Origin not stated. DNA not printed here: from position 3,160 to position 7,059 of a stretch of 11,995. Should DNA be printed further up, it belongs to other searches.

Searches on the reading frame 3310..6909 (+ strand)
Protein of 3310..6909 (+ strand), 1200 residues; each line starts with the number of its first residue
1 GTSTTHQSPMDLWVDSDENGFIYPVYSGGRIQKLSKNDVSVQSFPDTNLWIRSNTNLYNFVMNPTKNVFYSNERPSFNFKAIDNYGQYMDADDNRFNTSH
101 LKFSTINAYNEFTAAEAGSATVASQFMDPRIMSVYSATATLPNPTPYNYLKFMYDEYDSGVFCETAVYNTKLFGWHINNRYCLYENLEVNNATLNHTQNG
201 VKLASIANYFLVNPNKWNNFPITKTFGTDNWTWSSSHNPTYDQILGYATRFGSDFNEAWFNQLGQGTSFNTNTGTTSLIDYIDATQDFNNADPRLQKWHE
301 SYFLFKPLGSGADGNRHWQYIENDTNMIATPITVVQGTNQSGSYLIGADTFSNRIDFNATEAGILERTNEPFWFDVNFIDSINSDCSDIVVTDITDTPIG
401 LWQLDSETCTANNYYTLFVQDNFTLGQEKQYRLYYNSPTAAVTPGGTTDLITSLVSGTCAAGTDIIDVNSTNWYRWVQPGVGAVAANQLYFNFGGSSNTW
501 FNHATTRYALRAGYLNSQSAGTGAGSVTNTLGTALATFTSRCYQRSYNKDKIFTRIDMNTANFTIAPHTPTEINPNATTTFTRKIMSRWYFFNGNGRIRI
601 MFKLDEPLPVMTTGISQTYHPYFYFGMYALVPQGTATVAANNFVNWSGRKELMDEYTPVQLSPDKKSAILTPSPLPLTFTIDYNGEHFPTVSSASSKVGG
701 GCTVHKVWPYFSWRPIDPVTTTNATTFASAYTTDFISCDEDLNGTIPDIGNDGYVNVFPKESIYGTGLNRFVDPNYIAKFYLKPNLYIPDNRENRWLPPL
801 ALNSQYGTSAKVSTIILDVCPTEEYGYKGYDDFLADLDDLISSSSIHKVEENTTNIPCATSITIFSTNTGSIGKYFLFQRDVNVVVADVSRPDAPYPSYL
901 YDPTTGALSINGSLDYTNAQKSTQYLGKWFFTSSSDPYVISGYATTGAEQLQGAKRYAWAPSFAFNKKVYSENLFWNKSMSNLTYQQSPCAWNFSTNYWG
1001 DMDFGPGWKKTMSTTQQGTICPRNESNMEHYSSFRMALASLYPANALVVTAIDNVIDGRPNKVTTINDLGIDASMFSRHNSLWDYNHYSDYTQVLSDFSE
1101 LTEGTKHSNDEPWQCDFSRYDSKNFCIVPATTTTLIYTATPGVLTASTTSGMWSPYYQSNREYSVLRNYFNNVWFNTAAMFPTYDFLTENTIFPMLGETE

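Call 65: search_protein_representatives(protein=window:3310-6909:+)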
Query: 1200 residues. Proteins with E-value up to 0.001 (for the whole library): 10; up to 1e-10: 8; up to 1e-30: 8. The best 10 are listed.
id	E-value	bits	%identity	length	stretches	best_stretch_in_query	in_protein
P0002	0.0e+00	2201.6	79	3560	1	1-1200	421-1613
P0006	0.0e+00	1495.1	61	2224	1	5-1200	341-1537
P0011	1.9e-205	701.6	39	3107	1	1-1200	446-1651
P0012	1.1e-196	672.6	37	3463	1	1-1199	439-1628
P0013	7.4e-65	236.0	29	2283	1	17-1198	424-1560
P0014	1.3e-41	159.0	36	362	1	897-1199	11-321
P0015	2.8e-38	147.9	35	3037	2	888-1200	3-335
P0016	3.2e-38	147.7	36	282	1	12-276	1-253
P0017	1.9e-06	42.5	31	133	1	55-199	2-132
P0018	3.2e-05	38.4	35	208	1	1075-1196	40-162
